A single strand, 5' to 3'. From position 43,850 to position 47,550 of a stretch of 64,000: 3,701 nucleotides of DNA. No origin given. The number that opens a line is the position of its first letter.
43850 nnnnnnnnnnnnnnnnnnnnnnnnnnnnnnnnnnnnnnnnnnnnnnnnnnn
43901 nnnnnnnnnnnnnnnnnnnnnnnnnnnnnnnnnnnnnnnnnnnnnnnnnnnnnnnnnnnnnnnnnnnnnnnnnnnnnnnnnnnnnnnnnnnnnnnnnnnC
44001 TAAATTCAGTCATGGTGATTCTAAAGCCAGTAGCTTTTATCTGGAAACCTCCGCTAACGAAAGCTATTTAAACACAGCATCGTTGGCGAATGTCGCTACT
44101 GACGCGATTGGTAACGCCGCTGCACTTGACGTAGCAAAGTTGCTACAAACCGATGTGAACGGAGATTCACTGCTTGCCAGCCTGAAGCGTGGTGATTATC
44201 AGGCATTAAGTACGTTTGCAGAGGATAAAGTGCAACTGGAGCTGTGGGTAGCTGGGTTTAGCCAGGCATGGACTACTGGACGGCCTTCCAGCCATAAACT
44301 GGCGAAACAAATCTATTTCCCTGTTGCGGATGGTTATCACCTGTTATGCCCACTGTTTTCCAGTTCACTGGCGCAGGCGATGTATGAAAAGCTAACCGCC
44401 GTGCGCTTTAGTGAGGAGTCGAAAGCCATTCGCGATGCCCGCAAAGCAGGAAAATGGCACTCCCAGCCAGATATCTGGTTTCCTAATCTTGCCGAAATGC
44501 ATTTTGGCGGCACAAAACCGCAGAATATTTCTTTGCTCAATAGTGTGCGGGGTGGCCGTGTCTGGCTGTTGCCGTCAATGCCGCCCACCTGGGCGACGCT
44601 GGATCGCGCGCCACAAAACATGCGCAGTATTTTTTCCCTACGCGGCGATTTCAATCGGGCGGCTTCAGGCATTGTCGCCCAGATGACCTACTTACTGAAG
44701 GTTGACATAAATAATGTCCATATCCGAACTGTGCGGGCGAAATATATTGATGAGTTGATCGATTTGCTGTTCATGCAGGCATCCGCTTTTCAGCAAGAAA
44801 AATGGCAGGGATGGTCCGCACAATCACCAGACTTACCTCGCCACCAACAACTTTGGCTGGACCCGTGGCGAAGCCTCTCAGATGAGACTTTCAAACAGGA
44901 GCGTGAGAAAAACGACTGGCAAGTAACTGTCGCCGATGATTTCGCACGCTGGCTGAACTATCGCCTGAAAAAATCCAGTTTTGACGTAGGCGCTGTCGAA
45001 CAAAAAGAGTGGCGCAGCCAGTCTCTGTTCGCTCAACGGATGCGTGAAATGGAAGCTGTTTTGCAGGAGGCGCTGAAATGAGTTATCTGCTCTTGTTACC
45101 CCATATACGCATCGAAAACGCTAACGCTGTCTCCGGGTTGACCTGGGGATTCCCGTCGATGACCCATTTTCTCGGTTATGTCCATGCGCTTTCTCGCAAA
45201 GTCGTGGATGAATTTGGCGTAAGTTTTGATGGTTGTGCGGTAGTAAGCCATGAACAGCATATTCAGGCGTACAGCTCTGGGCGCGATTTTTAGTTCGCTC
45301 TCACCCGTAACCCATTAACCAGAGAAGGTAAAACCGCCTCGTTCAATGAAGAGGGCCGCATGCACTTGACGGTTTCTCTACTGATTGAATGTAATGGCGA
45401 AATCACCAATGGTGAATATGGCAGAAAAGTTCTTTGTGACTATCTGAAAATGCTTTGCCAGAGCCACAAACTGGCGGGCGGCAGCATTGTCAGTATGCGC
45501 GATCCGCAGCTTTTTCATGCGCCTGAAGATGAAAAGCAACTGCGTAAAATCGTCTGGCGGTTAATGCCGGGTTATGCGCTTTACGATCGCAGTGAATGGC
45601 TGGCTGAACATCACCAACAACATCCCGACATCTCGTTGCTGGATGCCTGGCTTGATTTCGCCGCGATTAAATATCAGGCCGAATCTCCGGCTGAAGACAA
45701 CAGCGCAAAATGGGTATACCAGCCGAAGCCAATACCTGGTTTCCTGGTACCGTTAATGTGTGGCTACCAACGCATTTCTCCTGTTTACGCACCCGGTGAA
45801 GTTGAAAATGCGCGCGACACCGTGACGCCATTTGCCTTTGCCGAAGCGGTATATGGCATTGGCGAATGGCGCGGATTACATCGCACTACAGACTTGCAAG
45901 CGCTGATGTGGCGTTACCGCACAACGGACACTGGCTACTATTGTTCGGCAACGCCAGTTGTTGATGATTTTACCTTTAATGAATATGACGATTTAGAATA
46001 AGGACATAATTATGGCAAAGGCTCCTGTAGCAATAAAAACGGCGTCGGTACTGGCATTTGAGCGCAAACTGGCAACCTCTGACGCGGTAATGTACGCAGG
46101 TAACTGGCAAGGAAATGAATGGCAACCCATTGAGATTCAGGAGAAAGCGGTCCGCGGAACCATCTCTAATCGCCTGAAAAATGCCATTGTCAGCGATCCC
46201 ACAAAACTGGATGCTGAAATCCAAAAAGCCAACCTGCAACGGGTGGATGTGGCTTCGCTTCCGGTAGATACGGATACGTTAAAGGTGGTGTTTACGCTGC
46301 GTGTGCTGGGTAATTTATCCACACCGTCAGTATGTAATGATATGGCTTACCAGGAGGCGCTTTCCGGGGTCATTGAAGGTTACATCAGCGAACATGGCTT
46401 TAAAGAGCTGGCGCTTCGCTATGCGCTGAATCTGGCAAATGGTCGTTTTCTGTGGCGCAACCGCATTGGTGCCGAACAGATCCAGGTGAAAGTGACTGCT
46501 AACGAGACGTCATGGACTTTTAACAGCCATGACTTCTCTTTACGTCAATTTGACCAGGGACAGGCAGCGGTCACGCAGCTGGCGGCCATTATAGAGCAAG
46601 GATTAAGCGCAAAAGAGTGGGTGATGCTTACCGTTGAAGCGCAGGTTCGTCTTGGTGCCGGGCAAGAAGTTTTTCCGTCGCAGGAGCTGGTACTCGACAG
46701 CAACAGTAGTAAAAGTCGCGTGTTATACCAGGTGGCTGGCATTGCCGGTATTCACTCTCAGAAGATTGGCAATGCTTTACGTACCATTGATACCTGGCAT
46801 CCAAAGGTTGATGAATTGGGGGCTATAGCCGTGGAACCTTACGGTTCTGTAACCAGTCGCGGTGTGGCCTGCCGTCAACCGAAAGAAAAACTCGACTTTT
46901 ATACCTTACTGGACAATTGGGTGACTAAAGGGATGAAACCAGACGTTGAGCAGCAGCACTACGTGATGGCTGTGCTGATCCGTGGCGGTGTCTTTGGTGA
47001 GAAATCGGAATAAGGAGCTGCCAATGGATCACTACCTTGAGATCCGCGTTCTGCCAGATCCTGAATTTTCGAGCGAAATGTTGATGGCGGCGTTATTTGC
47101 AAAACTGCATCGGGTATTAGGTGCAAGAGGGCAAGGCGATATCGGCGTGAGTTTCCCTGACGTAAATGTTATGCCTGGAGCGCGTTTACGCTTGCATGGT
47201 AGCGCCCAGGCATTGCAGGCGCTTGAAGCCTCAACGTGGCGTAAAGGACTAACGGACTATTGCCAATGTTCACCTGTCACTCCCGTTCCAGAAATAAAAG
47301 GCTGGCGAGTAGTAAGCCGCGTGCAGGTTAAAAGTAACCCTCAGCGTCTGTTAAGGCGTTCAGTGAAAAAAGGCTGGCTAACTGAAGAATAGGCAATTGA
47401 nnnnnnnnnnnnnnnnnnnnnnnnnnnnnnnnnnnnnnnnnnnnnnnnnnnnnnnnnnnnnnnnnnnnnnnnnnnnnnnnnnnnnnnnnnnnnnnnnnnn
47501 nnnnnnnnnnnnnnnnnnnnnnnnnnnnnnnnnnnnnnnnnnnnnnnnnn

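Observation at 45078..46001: csy2 (cas5f) carries a single in-frame amber codon with intact homology on both sides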

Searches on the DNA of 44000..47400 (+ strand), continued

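Call 10: get_annotated_region(hit=H61, flank=3500)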
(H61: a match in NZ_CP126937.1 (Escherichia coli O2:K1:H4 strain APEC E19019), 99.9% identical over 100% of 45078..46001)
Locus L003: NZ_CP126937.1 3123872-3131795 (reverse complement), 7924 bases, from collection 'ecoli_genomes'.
description: Escherichia coli O2:K1:H4 strain APEC E19019 chromosome, complete genome
organism: Escherichia coli O2:K1:H4 strain APEC E19019 (NCBI taxid 3050626)
replicon: chromosome; assembly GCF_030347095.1
host: Gallus gallus; source: liver; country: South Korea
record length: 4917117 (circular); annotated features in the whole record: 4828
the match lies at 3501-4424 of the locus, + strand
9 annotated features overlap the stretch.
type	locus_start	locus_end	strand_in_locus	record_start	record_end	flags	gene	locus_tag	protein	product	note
CDS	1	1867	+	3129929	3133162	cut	cas3f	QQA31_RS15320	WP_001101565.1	type I-F CRISPR-associated helicase Cas3f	-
CDS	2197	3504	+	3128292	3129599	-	csy1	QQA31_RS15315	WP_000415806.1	type I-F CRISPR-associated protein Csy1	-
CDS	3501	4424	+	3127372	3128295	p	csy2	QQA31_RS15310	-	type I-F CRISPR-associated protein Csy2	internal stop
CDS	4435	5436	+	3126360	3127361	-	csy3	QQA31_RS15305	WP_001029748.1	type I-F CRISPR-associated protein Csy3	-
CDS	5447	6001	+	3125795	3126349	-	cas6f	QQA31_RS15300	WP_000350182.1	type I-F CRISPR-associated endoribonuclease Cas6/Csy4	-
tRNA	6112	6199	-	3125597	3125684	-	-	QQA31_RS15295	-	tRNA-Ser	-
direct_repeat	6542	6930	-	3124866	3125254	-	-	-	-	CRISPR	-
CDS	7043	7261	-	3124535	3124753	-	infA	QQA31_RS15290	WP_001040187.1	translation initiation factor IF-1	-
CDS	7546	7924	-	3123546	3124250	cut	aat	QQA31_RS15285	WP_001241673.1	leucyl/phenylalanyl-tRNA--protein transferase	-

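Call 11: get_annotated_region(hit=H62, flank=3500)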
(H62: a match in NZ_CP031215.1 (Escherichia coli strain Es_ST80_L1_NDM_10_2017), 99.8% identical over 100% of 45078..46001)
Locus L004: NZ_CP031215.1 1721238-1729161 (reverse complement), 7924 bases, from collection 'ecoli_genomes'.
description: Escherichia coli strain Es_ST80_L1_NDM_10_2017 chromosome, complete genome
organism: Escherichia coli strain Es_ST80_L1_NDM_10_2017 (NCBI taxid 562)
replicon: chromosome; assembly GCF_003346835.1
host: Homo sapiens; source: rectal swab; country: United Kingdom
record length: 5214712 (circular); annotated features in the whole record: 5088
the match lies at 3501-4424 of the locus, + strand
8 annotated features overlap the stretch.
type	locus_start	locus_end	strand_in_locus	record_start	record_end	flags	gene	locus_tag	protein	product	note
CDS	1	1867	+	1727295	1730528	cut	cas3f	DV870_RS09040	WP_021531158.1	type I-F CRISPR-associated helicase Cas3f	-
CDS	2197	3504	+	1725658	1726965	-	csy1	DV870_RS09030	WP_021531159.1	type I-F CRISPR-associated protein Csy1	-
CDS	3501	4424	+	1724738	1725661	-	csy2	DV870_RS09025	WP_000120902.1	type I-F CRISPR-associated protein Csy2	-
CDS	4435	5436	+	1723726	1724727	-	csy3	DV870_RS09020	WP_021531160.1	type I-F CRISPR-associated protein Csy3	-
CDS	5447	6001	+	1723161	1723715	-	cas6f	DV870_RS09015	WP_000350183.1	type I-F CRISPR-associated endoribonuclease Cas6/Csy4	-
tRNA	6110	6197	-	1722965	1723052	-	-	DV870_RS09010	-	tRNA-Ser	-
CDS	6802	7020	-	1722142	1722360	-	infA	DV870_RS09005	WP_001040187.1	translation initiation factor IF-1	-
CDS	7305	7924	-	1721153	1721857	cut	aat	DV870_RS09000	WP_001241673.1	leucyl/phenylalanyl-tRNA--protein transferase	-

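Call 12: get_annotated_region(hit=H65, flank=3500)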
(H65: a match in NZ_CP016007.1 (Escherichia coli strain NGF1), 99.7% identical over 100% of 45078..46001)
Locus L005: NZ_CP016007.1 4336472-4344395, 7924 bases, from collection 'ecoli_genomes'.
description: Escherichia coli strain NGF1 chromosome, complete genome
organism: Escherichia coli strain NGF1 (NCBI taxid 562)
replicon: chromosome; assembly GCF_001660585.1
host: Mus musculus; source: gut flora of female BALB/c mice (Charles River Laboratories); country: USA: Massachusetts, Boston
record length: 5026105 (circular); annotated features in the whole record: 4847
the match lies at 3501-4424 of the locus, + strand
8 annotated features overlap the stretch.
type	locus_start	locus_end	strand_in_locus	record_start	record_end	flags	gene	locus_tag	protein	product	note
CDS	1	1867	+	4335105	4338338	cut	cas3f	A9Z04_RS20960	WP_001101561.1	type I-F CRISPR-associated helicase Cas3f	-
CDS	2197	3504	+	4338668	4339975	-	csy1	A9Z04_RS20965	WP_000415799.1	type I-F CRISPR-associated protein Csy1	-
CDS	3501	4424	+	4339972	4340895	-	csy2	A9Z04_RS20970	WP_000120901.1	type I-F CRISPR-associated protein Csy2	-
CDS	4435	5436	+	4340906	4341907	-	csy3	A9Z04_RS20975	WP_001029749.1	type I-F CRISPR-associated protein Csy3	-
CDS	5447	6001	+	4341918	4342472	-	cas6f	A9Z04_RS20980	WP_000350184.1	type I-F CRISPR-associated endoribonuclease Cas6/Csy4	-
tRNA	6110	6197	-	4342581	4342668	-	-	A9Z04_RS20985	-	tRNA-Ser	-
direct_repeat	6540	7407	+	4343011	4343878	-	-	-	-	CRISPR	-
CDS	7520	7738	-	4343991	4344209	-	infA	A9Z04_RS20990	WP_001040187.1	translation initiation factor IF-1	-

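Call 13: get_annotated_region(hit=H72, flank=3500)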
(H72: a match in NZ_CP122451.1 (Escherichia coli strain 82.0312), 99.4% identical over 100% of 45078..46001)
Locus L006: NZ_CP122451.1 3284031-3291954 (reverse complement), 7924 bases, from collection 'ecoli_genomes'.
description: Escherichia coli strain 82.0312 chromosome, complete genome
organism: Escherichia coli strain 82.0312 (NCBI taxid 562)
replicon: chromosome; assembly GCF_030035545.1
host: -; source: Human urine sample; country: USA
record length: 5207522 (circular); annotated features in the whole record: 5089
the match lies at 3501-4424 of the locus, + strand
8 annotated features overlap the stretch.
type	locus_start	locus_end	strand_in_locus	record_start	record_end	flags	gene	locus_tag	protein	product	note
CDS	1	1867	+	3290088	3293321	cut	cas3f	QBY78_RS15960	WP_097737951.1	type I-F CRISPR-associated helicase Cas3f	-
CDS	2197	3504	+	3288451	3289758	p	csy1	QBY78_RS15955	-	type I-F CRISPR-associated protein Csy1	internal stop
CDS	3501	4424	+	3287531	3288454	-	csy2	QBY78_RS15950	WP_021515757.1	type I-F CRISPR-associated protein Csy2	-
CDS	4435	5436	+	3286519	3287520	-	csy3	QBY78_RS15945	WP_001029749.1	type I-F CRISPR-associated protein Csy3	-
CDS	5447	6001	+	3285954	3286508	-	cas6f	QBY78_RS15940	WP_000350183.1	type I-F CRISPR-associated endoribonuclease Cas6/Csy4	-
tRNA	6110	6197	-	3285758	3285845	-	-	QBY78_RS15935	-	tRNA-Ser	-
CDS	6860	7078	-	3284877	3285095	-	infA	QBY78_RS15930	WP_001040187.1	translation initiation factor IF-1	-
CDS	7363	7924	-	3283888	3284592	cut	aat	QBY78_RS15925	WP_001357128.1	leucyl/phenylalanyl-tRNA--protein transferase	-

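Call 14: get_annotated_region(hit=H73, flank=3500)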
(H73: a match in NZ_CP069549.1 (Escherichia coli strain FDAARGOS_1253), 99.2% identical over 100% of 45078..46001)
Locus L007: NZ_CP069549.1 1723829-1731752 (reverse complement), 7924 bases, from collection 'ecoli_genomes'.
description: Escherichia coli strain FDAARGOS_1253 chromosome, complete genome
organism: Escherichia coli strain FDAARGOS_1253 (NCBI taxid 562)
replicon: chromosome; assembly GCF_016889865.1
host: Homo sapiens; source: missing; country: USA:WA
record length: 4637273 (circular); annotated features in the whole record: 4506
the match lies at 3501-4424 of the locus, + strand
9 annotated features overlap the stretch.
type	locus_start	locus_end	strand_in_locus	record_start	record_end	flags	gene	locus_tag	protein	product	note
CDS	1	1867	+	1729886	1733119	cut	cas3f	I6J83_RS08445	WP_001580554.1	type I-F CRISPR-associated helicase Cas3f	-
CDS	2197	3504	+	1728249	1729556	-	csy1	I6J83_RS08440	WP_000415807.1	type I-F CRISPR-associated protein Csy1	-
CDS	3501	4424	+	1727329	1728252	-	csy2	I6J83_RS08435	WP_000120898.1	type I-F CRISPR-associated protein Csy2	-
CDS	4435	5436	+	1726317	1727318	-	csy3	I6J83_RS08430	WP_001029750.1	type I-F CRISPR-associated protein Csy3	-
CDS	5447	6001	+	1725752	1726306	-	cas6f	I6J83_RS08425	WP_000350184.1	type I-F CRISPR-associated endoribonuclease Cas6/Csy4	-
tRNA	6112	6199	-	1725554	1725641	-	-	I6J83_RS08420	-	tRNA-Ser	-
direct_repeat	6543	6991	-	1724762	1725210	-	-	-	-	CRISPR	-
CDS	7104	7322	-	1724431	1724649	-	infA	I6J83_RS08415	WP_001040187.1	translation initiation factor IF-1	-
CDS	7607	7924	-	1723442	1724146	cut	aat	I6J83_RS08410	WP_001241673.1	leucyl/phenylalanyl-tRNA--protein transferase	-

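Call 15: get_annotated_region(hit=H74, flank=3500)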
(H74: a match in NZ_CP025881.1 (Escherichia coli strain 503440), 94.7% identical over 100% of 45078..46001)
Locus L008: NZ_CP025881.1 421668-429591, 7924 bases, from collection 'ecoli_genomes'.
description: Escherichia coli strain 503440 chromosome, complete genome
organism: Escherichia coli strain 503440 (NCBI taxid 562)
replicon: chromosome; assembly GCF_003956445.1
host: Homo sapiens; source: stool; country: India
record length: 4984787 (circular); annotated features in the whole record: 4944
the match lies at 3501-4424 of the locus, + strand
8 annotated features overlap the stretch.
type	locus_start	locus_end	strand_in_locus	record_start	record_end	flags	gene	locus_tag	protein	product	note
CDS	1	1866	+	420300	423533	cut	cas3f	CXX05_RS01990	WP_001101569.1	type I-F CRISPR-associated helicase Cas3f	-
CDS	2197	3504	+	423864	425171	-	csy1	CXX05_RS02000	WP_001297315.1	type I-F CRISPR-associated protein Csy1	-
CDS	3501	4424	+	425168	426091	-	csy2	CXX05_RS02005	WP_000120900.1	type I-F CRISPR-associated protein Csy2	-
CDS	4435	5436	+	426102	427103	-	csy3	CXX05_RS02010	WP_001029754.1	type I-F CRISPR-associated protein Csy3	-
CDS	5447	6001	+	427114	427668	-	cas6f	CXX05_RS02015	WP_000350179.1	type I-F CRISPR-associated endoribonuclease Cas6/Csy4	-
tRNA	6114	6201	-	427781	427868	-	-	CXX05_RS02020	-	tRNA-Ser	-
CDS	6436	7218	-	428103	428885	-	istB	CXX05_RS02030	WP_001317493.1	IS21-like element IS100kyp family helper ATPase IstB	-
CDS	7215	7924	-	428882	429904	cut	istA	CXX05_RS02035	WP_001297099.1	IS21-like element IS100 family transposase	-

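Call 16: get_annotated_region(hit=H80, flank=3500)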
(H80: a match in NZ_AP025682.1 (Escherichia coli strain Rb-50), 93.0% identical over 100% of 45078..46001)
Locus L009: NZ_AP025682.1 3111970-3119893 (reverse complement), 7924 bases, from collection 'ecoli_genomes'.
description: Escherichia coli strain Rb-50 chromosome, complete genome
organism: Escherichia coli strain Rb-50 (NCBI taxid 562)
replicon: chromosome; assembly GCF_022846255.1
host: Homo sapiens; source: -; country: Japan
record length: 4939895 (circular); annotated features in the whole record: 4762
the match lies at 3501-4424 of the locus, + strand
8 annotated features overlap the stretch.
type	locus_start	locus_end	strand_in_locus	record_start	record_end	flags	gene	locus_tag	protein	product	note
CDS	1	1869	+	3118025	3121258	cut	cas3f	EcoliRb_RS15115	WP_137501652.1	type I-F CRISPR-associated helicase Cas3f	-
CDS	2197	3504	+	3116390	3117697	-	csy1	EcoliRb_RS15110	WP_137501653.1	type I-F CRISPR-associated protein Csy1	-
CDS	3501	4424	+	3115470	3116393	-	csy2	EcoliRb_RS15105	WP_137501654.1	type I-F CRISPR-associated protein Csy2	-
CDS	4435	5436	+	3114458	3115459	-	csy3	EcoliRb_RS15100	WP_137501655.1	type I-F CRISPR-associated protein Csy3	-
CDS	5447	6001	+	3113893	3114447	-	cas6f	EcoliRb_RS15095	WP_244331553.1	type I-F CRISPR-associated endoribonuclease Cas6/Csy4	-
CDS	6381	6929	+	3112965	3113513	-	yehD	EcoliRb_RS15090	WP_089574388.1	fimbrial protein YehD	-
CDS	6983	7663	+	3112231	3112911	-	-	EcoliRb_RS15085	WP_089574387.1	fimbrial assembly chaperone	-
CDS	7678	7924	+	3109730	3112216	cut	-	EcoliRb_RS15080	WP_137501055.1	fimbrial biogenesis outer membrane usher protein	-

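Call 18: search_dna_similar(query=window:45261-45321:+, collection=ecoli_genomes, mode=near, max_rows=60, rows=spread)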
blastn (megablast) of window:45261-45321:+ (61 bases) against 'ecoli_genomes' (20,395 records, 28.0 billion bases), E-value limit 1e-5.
Records with a match: 237; places in all: 237; records where one place covers at least 80% of the query: 237.
Genomes with a match: 237 of 5426; with a place that covers at least 80% of the query: 237. Places per genome that has any: lowest 1, median 1, highest 1. On chromosomes: 237 places; on plasmids: 0.
Best place of each record, by identity: >=99% 124; 95-99% 113.
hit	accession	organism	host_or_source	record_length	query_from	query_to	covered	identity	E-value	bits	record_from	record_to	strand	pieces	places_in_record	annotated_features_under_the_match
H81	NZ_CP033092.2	Escherichia coli DSM 30083 = JCM 1649 = ATCC 11775 strain ...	-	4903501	1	61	100%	100.0%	5e-23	113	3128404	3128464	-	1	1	csy2: type I-F CRISPR-associated protein Csy2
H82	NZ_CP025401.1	Escherichia coli strain MS8345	Homo sapiens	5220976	1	61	100%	100.0%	5e-23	113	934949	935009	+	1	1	csy2: type I-F CRISPR-associated protein Csy2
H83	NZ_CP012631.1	Escherichia coli strain SF-173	Homo sapiens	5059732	1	61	100%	100.0%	5e-23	113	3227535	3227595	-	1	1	csy2: type I-F CRISPR-associated protein Csy2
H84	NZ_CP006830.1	Escherichia coli APEC O18 strain APEC O18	chicken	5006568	1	61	100%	100.0%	5e-23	113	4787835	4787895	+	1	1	csy2: type I-F CRISPR-associated protein Csy2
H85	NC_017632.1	Escherichia coli UM146 strain UM146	-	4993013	1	61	100%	100.0%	5e-23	113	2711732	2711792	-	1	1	csy2: type I-F CRISPR-associated protein Csy2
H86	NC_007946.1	Escherichia coli UTI89 strain UTI89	-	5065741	1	61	100%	100.0%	5e-23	113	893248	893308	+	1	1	csy2: type I-F CRISPR-associated protein Csy2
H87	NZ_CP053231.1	Escherichia coli strain SCU-306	Homo sapiens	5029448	1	61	100%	100.0%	5e-23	113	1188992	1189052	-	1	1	csy2: type I-F CRISPR-associated protein Csy2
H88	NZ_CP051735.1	Escherichia coli strain SCU-108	Homo sapiens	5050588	1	61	100%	100.0%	5e-23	113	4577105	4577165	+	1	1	csy2: type I-F CRISPR-associated protein Csy2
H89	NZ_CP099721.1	Escherichia coli strain EC21GDE043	feces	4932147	1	61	100%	100.0%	5e-23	113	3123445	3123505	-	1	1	csy2: type I-F CRISPR-associated protein Csy2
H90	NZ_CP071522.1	Escherichia coli strain UPEC129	Homo sapiens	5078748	1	61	100%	100.0%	5e-23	113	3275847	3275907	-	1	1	csy2: type I-F CRISPR-associated protein Csy2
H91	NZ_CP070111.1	Escherichia coli strain FDAARGOS_1301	Homo sapiens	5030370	1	61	100%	100.0%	5e-23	113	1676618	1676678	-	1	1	csy2: type I-F CRISPR-associated protein Csy2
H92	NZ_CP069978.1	Escherichia coli strain FDAARGOS_1299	Homo sapiens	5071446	1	61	100%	100.0%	5e-23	113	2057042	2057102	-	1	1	csy2: type I-F CRISPR-associated protein Csy2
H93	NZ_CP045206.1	Escherichia coli strain DE17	Duck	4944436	1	61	100%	100.0%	5e-23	113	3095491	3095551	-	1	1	csy2: type I-F CRISPR-associated protein Csy2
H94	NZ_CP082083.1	Escherichia coli strain MS20654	Homo sapiens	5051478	1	61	100%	100.0%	5e-23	113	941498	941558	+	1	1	csy2: type I-F CRISPR-associated protein Csy2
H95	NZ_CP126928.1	Escherichia coli O2:K1:H4 strain APEC E12053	Gallus gallus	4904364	1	61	100%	100.0%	5e-23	113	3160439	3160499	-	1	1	csy2: type I-F CRISPR-associated protein Csy2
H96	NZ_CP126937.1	Escherichia coli O2:K1:H4 strain APEC E19019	Gallus gallus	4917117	1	61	100%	100.0%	5e-23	113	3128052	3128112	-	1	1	csy2: type I-F CRISPR-associated protein Csy2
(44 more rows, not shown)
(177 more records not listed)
